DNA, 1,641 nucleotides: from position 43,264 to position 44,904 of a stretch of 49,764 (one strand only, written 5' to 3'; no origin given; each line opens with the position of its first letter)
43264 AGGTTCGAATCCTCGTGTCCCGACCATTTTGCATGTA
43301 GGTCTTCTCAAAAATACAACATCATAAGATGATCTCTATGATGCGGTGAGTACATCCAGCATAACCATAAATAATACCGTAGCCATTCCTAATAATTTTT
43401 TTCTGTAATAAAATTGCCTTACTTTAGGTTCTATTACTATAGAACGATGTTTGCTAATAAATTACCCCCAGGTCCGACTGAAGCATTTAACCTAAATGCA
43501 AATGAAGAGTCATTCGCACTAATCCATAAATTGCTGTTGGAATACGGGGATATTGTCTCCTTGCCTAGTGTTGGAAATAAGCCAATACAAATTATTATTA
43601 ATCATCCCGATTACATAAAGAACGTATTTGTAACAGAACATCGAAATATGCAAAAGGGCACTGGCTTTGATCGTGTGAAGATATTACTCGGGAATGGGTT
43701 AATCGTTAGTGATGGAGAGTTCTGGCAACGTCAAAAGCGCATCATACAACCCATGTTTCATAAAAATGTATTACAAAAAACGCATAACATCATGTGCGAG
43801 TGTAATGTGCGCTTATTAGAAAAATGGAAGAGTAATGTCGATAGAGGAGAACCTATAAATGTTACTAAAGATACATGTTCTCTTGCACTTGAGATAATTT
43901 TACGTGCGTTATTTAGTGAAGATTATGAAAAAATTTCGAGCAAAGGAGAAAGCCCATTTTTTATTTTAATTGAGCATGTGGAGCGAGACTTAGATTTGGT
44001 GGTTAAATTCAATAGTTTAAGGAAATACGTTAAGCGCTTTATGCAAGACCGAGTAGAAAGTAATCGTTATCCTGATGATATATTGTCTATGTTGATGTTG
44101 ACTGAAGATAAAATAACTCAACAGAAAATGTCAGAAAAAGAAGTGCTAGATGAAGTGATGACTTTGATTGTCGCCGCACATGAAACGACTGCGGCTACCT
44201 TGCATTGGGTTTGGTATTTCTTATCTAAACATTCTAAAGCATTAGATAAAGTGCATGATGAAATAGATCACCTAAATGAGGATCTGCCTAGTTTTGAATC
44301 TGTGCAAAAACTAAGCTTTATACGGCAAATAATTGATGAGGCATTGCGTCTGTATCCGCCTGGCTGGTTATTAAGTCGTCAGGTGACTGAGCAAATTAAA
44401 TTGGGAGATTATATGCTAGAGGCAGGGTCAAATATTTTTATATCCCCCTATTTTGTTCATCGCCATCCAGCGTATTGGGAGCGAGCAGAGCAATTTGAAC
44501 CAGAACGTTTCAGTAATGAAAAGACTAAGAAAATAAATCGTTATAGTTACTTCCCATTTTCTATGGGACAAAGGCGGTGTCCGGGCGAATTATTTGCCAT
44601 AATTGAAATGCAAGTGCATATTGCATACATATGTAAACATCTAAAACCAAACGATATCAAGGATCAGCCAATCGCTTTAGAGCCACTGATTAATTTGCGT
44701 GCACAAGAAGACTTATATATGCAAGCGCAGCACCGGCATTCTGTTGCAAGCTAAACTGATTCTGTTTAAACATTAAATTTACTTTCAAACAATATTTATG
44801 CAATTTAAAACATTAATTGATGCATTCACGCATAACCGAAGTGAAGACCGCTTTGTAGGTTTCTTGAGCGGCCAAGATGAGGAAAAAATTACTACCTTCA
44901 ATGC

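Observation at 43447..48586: P450 + FAAL-ACP fusion + two LpxL-family acyltransferases in a tRNA hot spot: candidate undescribed envelope-lipid acyl-remodelling system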

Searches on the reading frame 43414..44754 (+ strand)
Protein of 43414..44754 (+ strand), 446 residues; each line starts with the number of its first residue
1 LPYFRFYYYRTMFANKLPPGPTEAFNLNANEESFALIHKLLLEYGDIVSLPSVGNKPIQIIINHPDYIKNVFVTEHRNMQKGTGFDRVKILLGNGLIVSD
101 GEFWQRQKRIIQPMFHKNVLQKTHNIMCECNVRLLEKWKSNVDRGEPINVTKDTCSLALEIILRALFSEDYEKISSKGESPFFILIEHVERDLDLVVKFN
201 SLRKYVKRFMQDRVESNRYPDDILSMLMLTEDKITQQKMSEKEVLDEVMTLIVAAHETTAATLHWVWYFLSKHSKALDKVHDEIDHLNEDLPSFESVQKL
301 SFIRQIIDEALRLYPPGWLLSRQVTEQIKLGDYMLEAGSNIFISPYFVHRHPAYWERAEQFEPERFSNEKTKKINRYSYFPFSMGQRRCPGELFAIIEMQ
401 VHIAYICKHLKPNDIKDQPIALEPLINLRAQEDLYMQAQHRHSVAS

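Call 4: search_protein_families(library=pfam, proteins=[window:43414-44754:+], max_evalue=0.01)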
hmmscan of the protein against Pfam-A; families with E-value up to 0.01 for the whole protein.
window:43414-44754:+ (446 aa): 1 family
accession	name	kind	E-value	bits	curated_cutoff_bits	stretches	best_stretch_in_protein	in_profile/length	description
PF00067.27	p450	-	1.3e-73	248.9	22.8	2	187-411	203-433/462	Cytochrome P450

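Call 5: search_protein_families(library=ncbifam, proteins=[window:43414-44754:+], max_evalue=0.01)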
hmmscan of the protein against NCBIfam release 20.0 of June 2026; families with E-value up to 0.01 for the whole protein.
window:43414-44754:+ (446 aa): 6 families
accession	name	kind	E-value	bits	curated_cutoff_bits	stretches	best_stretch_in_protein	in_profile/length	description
NF051859.1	AlbFlvMonOxTrpSyn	equivalog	1.1e-61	208.8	700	1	41-430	48-447/457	bifunctional albaflavenone monooxygenase/terpene synthase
NF045812.1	PentlenOxigase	equivalog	1.1e-49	169.5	800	1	44-408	33-407/444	pentalenene oxygenase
NF050147.1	aminopyruv_ApyO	equivalog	2e-39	135.5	525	1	92-441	76-424/444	RiPP biosynthesis cytochrome P450 ApyO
TIGR04538.1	P450_cycloAA_1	subfamily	4.3e-21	75.2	500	1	101-430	74-386/395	cytochrome P450, cyclodipeptide synthase-associated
NF053744.1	FAProxCypCBc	equivalog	4.3e-14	51.9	600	1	302-418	275-391/416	CYP152 family fatty-acid peroxygenase CypC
NF041177.1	Cyp119_Thmprot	equivalog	2e-06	26.9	680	1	96-417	68-347/368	cytochrome P450 Cyp119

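Call 16: search_solved_structures(query=window:43447-44754:+, max_evalue=1e-10)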
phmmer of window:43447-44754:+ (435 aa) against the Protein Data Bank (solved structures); distinct sequences matched with E-value up to 1e-10: 259 (the best 60 are shown).
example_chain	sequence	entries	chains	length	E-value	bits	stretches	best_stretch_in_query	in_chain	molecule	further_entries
6l8i_A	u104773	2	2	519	4e-53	183.8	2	212-398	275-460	Protein LUTEIN DEFICIENT 5, chloroplastic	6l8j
6l8h_A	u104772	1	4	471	6.1e-53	183.1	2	200-429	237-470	Carotene epsilon-monooxygenase, chloroplastic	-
6j94_A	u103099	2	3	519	1.9e-52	181.5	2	212-398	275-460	Protein LUTEIN DEFICIENT 5, chloroplastic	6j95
3dbg_A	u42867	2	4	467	3.1e-41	144.6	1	192-429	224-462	Putative cytochrome P450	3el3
9wuk_A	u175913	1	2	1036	5.5e-40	140.5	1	24-432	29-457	bifunctional cytochrome P450/NADPH--P450 reductase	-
9wuc_A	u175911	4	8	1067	5.7e-40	140.4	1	24-432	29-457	bifunctional cytochrome P450/NADPH--P450 reductase | SoP450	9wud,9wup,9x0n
5vcd_A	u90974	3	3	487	2.3e-39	138.4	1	188-412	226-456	Cytochrome P450 3A4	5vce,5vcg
8hkj_A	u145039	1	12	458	5.4e-39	137.2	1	27-417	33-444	Bifunctional cytochrome P450/NADPH--P450 reductase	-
6ma7_A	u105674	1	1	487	1.2e-38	136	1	188-412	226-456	Cytochrome P450 3A4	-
7wg0_A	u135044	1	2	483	1.7e-38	135.5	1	192-418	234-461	Bifunctional cytochrome P450/NADPH--P450 reductase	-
3hf2_A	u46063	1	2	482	1.7e-38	135.5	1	192-418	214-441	Bifunctional P-450/NADPH-P450 reductase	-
9yk4_A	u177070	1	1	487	2e-38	135.3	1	188-412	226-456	Cytochrome P450 3A4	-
4ny4_A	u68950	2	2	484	2.2e-38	135.2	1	188-412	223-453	Cytochrome P450 3A4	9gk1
1w0e_A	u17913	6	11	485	2.2e-38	135.2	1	188-412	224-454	CYTOCHROME P450 3A4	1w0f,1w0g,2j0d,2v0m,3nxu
7lxl_A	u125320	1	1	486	2.2e-38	135.2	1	188-412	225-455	Cytochrome P450 3A4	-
1tqn_A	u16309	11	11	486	2.2e-38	135.2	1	188-412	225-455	cytochrome P450 3A4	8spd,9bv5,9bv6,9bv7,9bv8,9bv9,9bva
3tjs_A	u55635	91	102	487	2.2e-38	135.2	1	188-412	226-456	Cytochrome P450 3A4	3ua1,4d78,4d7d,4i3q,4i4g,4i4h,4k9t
7kvk_A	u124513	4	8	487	3e-38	134.7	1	188-412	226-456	Cytochrome P450 3A4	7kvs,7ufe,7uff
4d6z_A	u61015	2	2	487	3.2e-38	134.6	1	188-412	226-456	CYTOCHROME P450 3A4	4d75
7wzl_A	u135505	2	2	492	4.4e-38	134.2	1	211-418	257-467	Putative cytochrome P450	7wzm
9kgp_A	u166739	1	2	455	4.9e-38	134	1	192-418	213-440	Bifunctional cytochrome P450/NADPH--P450 reductase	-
3cbd_A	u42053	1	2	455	6.5e-38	133.6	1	78-418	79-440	Bifunctional P-450/NADPH-P450 reductase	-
4key_A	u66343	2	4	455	1e-37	133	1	192-418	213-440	Bifunctional P-450/NADPH-P450 reductase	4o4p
4kf2_A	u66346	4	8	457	1e-37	133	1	192-418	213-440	Bifunctional P-450/NADPH-P450 reductase | Bifunctional cytochrome P450/NADPH--P450 reductase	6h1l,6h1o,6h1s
6h1t_A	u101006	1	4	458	1e-37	133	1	192-418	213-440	Bifunctional cytochrome P450/NADPH--P450 reductase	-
6hn8_A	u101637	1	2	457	1e-37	133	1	192-418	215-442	Bifunctional cytochrome P450/NADPH--P450 reductase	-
4rsn_A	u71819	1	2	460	1.4e-37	132.6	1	192-418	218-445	Bifunctional P-450/NADPH-P450 reductase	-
7wy3_A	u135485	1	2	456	1.4e-37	132.6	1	74-418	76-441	Bifunctional cytochrome P450/NADPH--P450 reductase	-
6ly4_A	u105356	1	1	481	1.6e-37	132.3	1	193-418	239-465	Bifunctional cytochrome P450/NADPH--P450 reductase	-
7wde_A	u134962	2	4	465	1.9e-37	132.1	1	74-418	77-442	Bifunctional cytochrome P450/NADPH--P450 reductase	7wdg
5og9_A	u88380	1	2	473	2e-37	132.1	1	77-418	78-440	Bifunctional cytochrome P450/NADPH--P450 reductase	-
3kx4_A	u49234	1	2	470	2e-37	132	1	192-418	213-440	Bifunctional P-450/NADPH-P450 reductase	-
7y0r_A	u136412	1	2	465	2.1e-37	132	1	66-418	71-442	Bifunctional cytochrome P450/NADPH--P450 reductase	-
9uxz_A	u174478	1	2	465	2.4e-37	131.8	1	191-418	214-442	Bifunctional cytochrome P450/NADPH--P450 reductase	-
3psx_A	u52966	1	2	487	2.4e-37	131.7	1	192-418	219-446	Bifunctional P-450/NADPH-P450 reductase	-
4kew_A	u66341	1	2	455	2.5e-37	131.7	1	192-418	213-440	Bifunctional P-450/NADPH-P450 reductase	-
4kf0_A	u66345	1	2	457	2.6e-37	131.7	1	192-418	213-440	Bifunctional P-450/NADPH-P450 reductase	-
2uwh_A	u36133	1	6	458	2.6e-37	131.7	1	192-418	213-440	BIFUNCTIONAL P-450: NADPH-P450 REDUCTASE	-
1bu7_A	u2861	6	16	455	3.3e-37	131.3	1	192-418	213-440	PROTEIN (CYTOCHROME P450) | CYTOCHROME P450 BM-3 | CYTOCHROME P450 102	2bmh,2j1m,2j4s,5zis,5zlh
23ub_A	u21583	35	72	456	3.3e-37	131.3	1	192-418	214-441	Bifunctional cytochrome P450/NADPH--P450 reductase | Bifunctional P-450/NADPH-P450 reductase | Bifunctional cytochrome P450/NADPH-P450 reductase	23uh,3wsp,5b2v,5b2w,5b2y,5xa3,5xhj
1bvy_A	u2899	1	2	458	3.4e-37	131.3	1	192-418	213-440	PROTEIN (CYTOCHROME P450 BM-3)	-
4zfa_A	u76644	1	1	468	3.7e-37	131.1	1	192-418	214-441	Bifunctional P-450/NADPH-P450 reductase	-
3ben_A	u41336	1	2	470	3.8e-37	131.1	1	192-418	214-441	Cytochrome P450 102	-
2ij2_A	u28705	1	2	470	3.8e-37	131.1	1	192-418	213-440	Cytochrome P450 BM3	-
1fag_A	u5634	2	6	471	3.8e-37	131.1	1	192-418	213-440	CYTOCHROME P450 BM-3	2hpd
1jpz_A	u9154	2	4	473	3.9e-37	131.1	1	192-418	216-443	BIFUNCTIONAL P-450:NADPH-P450 REDUCTASE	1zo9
1zo4_A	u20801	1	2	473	3.9e-37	131.1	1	192-418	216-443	Bifunctional P-450:NADPH-P450 reductase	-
4hgf_A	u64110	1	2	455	3.9e-37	131.1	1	192-418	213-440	Bifunctional P-450/NADPH-P450 reductase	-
5e78_A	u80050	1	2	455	4.1e-37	131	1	192-418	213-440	Bifunctional P-450/NADPH-P450 reductase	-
4h24_A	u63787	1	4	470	4.1e-37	131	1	74-417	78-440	Cytochrome P450-BM3 variant P450BM3-Cis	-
6k24_A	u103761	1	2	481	4.2e-37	131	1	192-418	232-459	Bifunctional cytochrome P450/NADPH--P450 reductase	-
8qze_A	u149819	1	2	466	4.2e-37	131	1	192-420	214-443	Bifunctional cytochrome P450/NADPH--P450 reductase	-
4hgh_A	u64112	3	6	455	4.3e-37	130.9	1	192-418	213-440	Bifunctional P-450/NADPH-P450 reductase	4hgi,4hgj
2x7y_A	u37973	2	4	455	4.3e-37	130.9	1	192-418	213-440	BIFUNCTIONAL P-450/NADPH-P450 REDUCTASE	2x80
7wy2_A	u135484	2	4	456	4.4e-37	130.9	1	192-418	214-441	Bifunctional cytochrome P450/NADPH--P450 reductase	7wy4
7egn_A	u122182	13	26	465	4.6e-37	130.8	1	192-418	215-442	Bifunctional cytochrome P450/NADPH--P450 reductase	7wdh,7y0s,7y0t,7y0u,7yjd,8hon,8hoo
4kpb_A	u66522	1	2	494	4.6e-37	130.8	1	74-418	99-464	Cytochrome P450 BM-3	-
4hgg_A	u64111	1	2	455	4.6e-37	130.8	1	75-418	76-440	Bifunctional P-450/NADPH-P450 reductase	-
6jmw_A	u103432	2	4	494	4.6e-37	130.8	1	192-418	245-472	Bifunctional cytochrome P450/NADPH--P450 reductase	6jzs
4kpa_A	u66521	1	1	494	4.7e-37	130.8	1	192-418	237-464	Cytochrome P450 BM-3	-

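Call 42: find_homologous_proteins(query=window:43447-44754:+, max_evalue=1e-20)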
Query window:43447-44754:+ (435 aa): 6591 proteins with E <= 1e-20 among 8000 candidates; the best 120 are listed.
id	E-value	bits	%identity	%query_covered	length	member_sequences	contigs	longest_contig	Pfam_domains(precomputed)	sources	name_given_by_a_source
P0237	2.3e-295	997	100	100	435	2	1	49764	PF00067.28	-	-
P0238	9.8e-225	764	75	98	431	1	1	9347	PF00067.28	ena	-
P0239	3.8e-219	746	73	99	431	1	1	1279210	PF00067.28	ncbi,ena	-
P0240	1.3e-217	741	72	99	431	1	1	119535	PF00067.28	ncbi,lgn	-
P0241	3.3e-215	733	71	99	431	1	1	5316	PF00067.28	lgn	-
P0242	1.9e-198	677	67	98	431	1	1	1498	PF00067.28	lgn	-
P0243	1.2e-194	665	65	98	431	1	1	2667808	PF00067.28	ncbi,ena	-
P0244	1.8e-192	658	65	98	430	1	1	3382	PF00067.28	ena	-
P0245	7.3e-192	656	65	99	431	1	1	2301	PF00067.28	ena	-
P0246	5.7e-190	650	65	99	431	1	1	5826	PF00067.28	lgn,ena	-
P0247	4.0e-188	643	64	99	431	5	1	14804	PF00067.28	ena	-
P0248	5.4e-185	633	63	98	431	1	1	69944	PF00067.28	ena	-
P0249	2.2e-183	628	62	99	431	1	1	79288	PF00067.28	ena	-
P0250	1.1e-180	619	61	98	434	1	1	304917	PF00067.28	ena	-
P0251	5.5e-180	617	61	99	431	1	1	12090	PF00067.28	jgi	-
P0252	1.3e-179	615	61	98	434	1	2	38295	PF00067.28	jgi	-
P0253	7.4e-175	600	60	99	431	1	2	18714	PF00067.28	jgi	-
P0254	1.5e-153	530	53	98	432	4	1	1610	PF00067.28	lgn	-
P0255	7.7e-135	468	46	99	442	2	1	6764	PF00067.28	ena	-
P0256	1.0e-134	467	48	98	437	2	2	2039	PF00067.28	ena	-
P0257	1.2e-134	467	48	98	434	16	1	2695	PF00067.28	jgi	jgi:enediyne biosynthesis protein E7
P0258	5.2e-134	465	45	98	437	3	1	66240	PF00067.28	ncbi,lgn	-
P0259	5.3e-134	465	59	77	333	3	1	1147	PF00067.28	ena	-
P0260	8.6e-133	461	47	98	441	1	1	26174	PF00067.28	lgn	-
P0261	1.6e-132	460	46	98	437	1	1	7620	PF00067.28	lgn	-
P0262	1.8e-130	453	45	98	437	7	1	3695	PF00067.28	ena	-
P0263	1.9e-130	453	45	98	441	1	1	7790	PF00067.28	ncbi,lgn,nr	ncbi:MAG: cytochrome P450 [Granulosicoccus sp.]|nr:cytochrome P450 [Granulosicoccus sp.]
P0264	2.2e-130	453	45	98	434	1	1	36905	PF00067.28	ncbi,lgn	-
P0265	2.2e-130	453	45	98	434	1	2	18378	PF00067.28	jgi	-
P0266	2.4e-130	453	45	99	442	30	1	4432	PF00067.28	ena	-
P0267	3.0e-128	446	46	100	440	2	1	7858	PF00067.28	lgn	-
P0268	3.7e-128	446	46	98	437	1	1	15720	PF00067.28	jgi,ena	-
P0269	1.2e-127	444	45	98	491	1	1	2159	PF00067.28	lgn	-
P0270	3.1e-127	443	48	98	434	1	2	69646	PF00067.28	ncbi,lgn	ncbi:MAG: cytochrome P450 [Gammaproteobacteria bacterium]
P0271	3.9e-127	442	46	98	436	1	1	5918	PF00067.28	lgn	-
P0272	4.7e-127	442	46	98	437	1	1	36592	PF00067.28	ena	-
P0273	5.2e-127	442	46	98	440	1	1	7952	PF00067.28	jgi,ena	-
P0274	6.0e-127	442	45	98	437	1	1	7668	PF00067.28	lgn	-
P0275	1.4e-126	441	45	98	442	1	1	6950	PF00067.28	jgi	jgi:cytochrome P450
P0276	1.5e-126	441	45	98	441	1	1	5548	PF00067.28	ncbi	-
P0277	3.3e-126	439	44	98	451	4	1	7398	PF00067.28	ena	-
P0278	5.5e-126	439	47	98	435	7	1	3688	PF00067.28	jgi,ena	-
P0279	5.8e-126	439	46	98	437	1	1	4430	PF00067.28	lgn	-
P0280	6.6e-126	438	45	99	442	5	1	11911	PF00067.28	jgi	-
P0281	8.5e-126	438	45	98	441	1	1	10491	PF00067.28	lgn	-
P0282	8.5e-126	438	44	98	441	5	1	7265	PF00067.28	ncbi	-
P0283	3.9e-125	436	45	98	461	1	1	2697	PF00067.28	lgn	-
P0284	4.2e-125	436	46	98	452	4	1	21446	PF00067.28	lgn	-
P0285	5.0e-125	436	45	99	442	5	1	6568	PF00067.28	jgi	-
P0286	6.2e-125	435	43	98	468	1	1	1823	PF00067.28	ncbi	-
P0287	8.2e-125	435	44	98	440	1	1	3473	PF00067.28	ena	-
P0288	1.0e-124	435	45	97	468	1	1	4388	PF00067.28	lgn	-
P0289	1.5e-124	434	45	98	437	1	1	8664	PF00067.28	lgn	-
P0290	2.5e-124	433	44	98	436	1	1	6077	PF00067.28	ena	-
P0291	2.9e-124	433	45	98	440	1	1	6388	PF00067.28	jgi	jgi:cytochrome P450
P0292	4.2e-124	432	45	97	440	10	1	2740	PF00067.28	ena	-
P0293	8.1e-124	432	45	96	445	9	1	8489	PF00067.28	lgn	-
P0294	8.1e-124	432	46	98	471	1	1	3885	PF00067.28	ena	-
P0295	8.5e-124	431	45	97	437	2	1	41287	PF00067.28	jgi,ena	-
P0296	9.8e-124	431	44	96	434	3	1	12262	PF00067.28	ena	-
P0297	1.0e-123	431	47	98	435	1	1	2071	PF00067.28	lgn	-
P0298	1.1e-123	431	45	97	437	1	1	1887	PF00067.28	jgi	-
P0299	1.5e-123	431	44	97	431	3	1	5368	PF00067.28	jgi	-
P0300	2.3e-123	430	44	97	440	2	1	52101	PF00067.28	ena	-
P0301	2.7e-123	430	45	97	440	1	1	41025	PF00067.28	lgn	-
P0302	4.0e-123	429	45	97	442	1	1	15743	PF00067.28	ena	-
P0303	4.0e-123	429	44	98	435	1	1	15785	PF00067.28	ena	-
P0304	4.1e-123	429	45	99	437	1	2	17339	PF00067.28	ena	-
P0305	5.9e-123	429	44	98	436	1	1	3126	PF00067.28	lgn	-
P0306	7.4e-123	428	44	98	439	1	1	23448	PF00067.28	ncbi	-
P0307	1.1e-122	428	44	99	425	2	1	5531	PF00067.28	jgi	-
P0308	1.3e-122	428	44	97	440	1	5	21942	PF00067.28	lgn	-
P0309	1.6e-122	427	44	96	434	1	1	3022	PF00067.28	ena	-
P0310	1.7e-122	427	44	99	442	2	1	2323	PF00067.28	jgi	jgi:cytochrome P450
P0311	2.0e-122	427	44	98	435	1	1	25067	PF00067.28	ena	-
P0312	2.3e-122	427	44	98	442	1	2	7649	PF00067.28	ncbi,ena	ncbi:MAG TPA: cytochrome P450 [Gammaproteobacteria bacterium]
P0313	2.5e-122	427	46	97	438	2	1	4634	PF00067.28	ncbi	-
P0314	2.5e-122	427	46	97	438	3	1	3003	PF00067.28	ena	-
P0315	3.3e-122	426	44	99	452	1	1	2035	PF00067.28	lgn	-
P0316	4.4e-122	426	46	98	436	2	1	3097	PF00067.28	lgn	-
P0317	6.4e-122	425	43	98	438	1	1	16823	PF00067.28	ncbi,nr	ncbi:MAG: cytochrome P450 [Granulosicoccus sp.]|nr:cytochrome P450 [Granulosicoccus sp.]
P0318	6.8e-122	425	44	97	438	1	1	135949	PF00067.28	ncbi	ncbi:MAG: cytochrome P450 [Granulosicoccus sp.]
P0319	7.2e-122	425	44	98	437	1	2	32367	PF00067.28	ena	-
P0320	8.9e-122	425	43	97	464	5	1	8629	PF00067.28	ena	-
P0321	1.0e-121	425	43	98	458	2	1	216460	PF00067.28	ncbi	-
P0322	1.1e-121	425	43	98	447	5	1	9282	PF00067.28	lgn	-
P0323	1.5e-121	424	45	98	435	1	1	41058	PF00067.28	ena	-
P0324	1.6e-121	424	44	98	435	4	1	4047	PF00067.28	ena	-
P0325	2.4e-121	423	44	99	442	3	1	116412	PF00067.28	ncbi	ncbi:cytochrome P450 [Kaarinaea lacus]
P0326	2.6e-121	423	44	98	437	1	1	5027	PF00067.28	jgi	-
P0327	3.5e-121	423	44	98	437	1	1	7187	PF00067.28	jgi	-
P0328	3.6e-121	423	44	98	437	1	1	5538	PF00067.28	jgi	-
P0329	4.9e-121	422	44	99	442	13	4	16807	PF00067.28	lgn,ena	-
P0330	5.4e-121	422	44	98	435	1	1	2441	PF00067.28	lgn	-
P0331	5.9e-121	422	44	98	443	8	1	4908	PF00067.28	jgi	-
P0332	8.0e-121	422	44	98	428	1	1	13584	PF00067.28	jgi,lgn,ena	-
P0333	8.5e-121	422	44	97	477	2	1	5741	PF00067.28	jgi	-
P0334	8.6e-121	422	44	98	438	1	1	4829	PF00067.28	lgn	-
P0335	3.3e-120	420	44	98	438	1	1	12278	PF00067.28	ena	-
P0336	3.8e-120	419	44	98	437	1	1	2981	PF00067.28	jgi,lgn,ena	-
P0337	3.8e-120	419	45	97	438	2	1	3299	PF00067.28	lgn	-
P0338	4.5e-120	419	38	98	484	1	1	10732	PF00067.28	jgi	-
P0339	6.0e-120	419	44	98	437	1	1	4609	PF00067.28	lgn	-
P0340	6.6e-120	419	44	97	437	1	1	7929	PF00067.28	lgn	-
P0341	7.5e-120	418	43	96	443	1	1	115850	PF00067.28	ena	-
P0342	7.9e-120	418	43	96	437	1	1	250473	PF00067.28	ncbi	ncbi:MAG: cytochrome P450 [Granulosicoccus sp.]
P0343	1.2e-119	418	44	98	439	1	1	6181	PF00067.28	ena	-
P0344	1.2e-119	418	45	97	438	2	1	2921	PF00067.28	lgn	-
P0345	1.2e-119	418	44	98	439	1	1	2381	PF00067.28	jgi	-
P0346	1.3e-119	418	43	98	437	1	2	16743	PF00067.28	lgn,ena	-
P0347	1.4e-119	418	45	98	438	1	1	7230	PF00067.28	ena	-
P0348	1.5e-119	417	44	99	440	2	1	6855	PF00067.28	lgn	-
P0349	1.9e-119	417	42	99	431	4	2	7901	PF00067.28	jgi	jgi:enediyne biosynthesis protein E7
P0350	2.1e-119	417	44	96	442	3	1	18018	PF00067.28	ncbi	-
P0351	2.4e-119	417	43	97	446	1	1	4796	PF00067.28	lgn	-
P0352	4.1e-119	416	45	98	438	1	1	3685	PF00067.28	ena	-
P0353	7.0e-119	415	44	97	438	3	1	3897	PF00067.28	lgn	-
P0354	9.5e-119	415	43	98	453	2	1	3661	PF00067.28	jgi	-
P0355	1.3e-118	414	43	97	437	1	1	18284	PF00067.28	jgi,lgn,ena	-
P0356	1.5e-118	414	45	98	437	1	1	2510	PF00067.28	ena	-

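Call 43: find_encoding_contigs(protein=P0325, flank=8000, max_places=1)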
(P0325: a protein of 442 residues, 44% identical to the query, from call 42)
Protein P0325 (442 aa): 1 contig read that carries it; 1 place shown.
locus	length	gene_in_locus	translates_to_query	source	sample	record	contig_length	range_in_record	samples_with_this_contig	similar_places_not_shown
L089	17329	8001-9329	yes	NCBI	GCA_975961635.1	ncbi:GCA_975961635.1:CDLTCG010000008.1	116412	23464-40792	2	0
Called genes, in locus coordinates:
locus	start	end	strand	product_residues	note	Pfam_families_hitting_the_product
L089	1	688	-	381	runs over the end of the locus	PF03480:DctP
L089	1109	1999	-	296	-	PF09084:NMT1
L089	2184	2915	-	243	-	PF00581:Rhodanese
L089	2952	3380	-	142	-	-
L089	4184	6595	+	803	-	PF09826:Beta_propel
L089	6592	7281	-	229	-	PF04028:DUF374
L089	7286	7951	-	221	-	PF01648:ACPS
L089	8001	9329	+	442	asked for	PF00067:p450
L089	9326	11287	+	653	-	PF00501:AMP-binding, PF00550:PP-binding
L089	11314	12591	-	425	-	PF07995:GSDH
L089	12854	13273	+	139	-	PF02085:Cytochrom_CIII (faint), PF14522:Cytochrome_C7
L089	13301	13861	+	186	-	PF14522:Cytochrome_C7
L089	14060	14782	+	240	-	-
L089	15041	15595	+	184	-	PF00300:His_Phos_1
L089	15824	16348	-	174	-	PF01442:Apolipoprotein (weak)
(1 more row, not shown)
